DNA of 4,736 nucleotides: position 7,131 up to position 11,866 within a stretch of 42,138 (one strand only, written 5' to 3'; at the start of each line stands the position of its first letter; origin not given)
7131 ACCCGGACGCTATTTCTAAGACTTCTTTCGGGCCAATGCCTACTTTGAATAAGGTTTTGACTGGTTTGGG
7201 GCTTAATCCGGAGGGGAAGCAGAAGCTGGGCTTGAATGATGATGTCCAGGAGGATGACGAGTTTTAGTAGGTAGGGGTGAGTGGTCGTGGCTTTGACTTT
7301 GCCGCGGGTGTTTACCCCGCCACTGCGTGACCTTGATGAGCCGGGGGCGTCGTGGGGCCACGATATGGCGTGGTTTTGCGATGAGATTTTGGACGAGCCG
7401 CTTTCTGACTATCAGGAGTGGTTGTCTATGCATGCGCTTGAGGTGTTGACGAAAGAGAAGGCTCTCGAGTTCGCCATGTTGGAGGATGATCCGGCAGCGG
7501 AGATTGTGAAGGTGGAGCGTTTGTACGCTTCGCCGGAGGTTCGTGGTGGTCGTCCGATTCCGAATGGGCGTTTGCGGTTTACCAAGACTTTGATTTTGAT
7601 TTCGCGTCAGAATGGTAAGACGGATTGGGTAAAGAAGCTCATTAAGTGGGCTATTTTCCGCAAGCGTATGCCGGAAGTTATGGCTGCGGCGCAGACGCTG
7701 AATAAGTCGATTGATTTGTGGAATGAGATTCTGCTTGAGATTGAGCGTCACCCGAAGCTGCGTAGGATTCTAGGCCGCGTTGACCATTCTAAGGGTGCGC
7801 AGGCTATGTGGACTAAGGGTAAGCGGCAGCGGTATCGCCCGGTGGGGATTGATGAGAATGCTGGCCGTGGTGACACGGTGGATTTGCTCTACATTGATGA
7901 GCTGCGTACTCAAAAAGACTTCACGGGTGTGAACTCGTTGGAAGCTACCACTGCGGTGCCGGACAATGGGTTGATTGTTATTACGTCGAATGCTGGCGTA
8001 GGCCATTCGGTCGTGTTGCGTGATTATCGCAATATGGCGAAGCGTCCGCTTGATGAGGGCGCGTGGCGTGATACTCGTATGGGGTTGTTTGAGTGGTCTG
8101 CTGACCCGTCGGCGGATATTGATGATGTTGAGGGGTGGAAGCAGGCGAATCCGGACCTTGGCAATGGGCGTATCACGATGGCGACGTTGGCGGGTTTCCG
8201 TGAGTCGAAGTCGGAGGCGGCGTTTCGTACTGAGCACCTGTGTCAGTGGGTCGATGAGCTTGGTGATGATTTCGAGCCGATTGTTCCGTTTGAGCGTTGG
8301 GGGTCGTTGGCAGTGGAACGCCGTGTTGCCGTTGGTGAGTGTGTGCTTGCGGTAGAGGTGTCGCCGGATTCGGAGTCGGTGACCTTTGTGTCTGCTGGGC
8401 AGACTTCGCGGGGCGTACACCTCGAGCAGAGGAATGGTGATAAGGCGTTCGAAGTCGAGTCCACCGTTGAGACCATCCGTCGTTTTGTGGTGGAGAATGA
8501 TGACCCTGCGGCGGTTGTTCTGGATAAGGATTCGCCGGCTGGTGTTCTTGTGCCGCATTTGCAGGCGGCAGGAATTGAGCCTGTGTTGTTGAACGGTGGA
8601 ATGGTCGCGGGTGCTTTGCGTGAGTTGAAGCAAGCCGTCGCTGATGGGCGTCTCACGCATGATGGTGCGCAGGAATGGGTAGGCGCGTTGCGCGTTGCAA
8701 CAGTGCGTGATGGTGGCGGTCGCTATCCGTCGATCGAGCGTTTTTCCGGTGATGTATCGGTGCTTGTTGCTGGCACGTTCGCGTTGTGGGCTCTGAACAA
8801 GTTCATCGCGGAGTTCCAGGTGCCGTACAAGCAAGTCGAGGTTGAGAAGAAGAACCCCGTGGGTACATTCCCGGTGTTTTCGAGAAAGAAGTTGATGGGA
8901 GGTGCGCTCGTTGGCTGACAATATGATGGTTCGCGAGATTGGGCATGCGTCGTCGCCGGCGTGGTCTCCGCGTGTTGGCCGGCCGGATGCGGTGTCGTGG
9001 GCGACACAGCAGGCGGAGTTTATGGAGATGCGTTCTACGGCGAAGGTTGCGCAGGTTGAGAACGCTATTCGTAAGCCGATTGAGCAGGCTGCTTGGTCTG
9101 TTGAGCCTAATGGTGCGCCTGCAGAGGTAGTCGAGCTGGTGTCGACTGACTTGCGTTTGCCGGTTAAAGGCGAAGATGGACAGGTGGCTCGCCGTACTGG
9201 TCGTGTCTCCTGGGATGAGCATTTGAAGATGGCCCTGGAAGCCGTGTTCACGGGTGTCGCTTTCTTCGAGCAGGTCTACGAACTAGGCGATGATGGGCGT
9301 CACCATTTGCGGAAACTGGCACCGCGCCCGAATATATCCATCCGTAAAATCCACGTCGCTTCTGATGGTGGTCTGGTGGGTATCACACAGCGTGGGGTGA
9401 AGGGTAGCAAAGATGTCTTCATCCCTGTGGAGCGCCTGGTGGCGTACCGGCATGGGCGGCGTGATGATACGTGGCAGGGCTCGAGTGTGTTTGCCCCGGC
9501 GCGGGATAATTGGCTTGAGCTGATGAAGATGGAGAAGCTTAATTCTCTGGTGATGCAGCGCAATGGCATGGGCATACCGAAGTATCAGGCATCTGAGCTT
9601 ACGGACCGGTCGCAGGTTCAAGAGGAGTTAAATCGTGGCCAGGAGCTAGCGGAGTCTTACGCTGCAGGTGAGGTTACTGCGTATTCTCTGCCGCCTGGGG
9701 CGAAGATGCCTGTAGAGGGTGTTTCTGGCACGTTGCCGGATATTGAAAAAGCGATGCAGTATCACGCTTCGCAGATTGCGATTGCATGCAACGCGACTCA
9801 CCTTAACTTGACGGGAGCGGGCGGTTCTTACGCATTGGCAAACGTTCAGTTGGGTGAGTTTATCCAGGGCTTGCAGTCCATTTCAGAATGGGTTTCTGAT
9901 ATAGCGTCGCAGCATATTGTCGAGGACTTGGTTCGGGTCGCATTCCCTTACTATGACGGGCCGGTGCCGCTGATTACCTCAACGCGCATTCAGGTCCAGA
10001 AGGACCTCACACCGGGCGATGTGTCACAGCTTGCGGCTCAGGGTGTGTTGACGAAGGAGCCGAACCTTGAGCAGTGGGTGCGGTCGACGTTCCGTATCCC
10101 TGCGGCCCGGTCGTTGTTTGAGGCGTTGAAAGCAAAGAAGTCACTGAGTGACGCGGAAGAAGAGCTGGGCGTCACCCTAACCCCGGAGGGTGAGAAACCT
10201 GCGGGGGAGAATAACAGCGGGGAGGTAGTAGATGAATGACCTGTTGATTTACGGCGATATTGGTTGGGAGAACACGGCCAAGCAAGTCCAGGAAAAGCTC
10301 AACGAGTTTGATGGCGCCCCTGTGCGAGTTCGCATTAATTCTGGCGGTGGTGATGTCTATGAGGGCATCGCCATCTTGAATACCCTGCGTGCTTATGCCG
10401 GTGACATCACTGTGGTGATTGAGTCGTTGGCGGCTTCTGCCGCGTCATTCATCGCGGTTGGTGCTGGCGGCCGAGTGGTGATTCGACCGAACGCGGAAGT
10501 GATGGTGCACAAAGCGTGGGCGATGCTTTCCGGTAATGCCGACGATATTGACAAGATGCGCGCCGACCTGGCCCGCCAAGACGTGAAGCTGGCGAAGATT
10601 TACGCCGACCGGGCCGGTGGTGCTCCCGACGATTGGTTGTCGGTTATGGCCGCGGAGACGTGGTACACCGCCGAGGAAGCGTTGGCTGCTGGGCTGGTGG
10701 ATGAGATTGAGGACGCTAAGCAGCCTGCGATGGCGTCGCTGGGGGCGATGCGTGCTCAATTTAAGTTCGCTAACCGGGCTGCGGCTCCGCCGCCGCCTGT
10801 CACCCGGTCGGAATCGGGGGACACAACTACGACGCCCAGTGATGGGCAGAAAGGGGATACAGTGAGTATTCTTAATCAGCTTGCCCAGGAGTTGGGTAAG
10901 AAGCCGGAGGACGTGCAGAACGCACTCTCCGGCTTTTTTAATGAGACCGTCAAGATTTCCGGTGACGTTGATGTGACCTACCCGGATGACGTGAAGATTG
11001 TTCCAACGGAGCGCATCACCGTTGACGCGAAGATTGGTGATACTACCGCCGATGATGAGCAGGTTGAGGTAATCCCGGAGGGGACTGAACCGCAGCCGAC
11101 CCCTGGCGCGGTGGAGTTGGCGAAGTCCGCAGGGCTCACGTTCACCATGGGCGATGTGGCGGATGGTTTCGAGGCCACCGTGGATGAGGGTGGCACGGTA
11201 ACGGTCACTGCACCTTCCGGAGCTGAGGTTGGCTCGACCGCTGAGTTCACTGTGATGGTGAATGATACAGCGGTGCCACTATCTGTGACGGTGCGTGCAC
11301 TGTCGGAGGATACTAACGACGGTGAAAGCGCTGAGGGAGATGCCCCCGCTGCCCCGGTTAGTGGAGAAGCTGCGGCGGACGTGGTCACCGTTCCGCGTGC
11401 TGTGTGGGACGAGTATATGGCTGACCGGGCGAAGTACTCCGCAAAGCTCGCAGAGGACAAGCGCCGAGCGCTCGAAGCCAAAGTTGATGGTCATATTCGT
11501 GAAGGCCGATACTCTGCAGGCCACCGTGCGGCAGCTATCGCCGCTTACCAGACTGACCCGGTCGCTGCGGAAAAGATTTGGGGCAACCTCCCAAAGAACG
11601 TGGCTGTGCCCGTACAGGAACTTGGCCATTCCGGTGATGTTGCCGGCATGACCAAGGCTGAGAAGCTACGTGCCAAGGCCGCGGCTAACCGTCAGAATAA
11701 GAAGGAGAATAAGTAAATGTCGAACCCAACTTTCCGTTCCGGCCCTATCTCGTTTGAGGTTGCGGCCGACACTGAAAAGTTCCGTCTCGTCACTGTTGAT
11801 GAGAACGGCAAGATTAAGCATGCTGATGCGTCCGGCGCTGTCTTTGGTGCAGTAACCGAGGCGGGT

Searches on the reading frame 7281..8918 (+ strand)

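Call 84: search_protein_families(library=phrogs, proteins=[window:7281-8918:+], max_evalue=0.00001)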
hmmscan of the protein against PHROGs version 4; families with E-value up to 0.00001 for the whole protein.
window:7281-8918:+ (545 aa): 2 families
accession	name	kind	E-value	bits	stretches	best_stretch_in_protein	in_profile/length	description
phrog_9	-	head and packaging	2.4e-49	169.9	1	19-520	72-678/812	terminase large subunit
phrog_2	-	head and packaging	6.2e-10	39.5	1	102-346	279-471/807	terminase large subunit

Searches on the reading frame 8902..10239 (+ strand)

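Call 84: search_protein_families(library=phrogs, proteins=[window:8902-10239:+], max_evalue=0.00001)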
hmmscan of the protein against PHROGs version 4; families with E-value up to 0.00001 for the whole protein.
window:8902-10239:+ (445 aa): 1 family
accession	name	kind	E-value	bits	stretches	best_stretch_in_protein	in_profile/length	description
phrog_113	-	head and packaging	3.9e-47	162.1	1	26-402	55-414/1272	portal protein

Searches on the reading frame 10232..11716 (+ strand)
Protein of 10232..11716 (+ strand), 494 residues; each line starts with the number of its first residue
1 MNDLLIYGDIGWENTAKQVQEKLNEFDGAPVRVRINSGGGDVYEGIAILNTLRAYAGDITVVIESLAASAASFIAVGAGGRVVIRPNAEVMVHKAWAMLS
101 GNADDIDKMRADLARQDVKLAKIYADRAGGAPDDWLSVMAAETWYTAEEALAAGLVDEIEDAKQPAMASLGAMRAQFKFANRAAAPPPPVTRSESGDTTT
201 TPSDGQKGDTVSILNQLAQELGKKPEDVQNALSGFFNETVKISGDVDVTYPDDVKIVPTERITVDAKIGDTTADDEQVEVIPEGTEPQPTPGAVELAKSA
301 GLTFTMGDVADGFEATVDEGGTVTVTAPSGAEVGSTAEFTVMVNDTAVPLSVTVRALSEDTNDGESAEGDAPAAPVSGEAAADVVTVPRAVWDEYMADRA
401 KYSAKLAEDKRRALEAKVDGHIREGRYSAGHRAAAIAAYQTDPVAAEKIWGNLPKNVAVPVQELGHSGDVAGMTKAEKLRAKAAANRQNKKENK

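Call 84: search_protein_families(library=phrogs, proteins=[window:10232-11716:+], max_evalue=0.00001)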
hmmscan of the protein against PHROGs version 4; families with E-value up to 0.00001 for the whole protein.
window:10232-11716:+ (494 aa): 10 families
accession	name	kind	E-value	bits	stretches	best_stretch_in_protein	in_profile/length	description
phrog_2976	-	head and packaging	4.9e-89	300.8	1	3-488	22-391/394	head maturation protease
phrog_94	-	head and packaging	3.6e-62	212.7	1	3-237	82-321/622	head maturation protease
phrog_133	-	head and packaging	1.1e-47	164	1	3-175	21-193/668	head maturation protease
phrog_3348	-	unknown function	6.8e-43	148.4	1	3-181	39-218/386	-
phrog_1684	-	head and packaging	1.5e-39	137.2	1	14-164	58-207/284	head maturation protease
phrog_53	-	head and packaging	2.5e-20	74.2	1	9-229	98-347/583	head maturation protease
phrog_13984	-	unknown function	5.5e-13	50.1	1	3-88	33-119/123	-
phrog_23753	-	head and packaging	3.7e-11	44.2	1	32-168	45-180/298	head maturation protease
phrog_1827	-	other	4.2e-09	37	1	31-108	55-131/202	ATP-dependent protease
phrog_33547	-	unknown function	1e-07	32.3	1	17-168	18-164/357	-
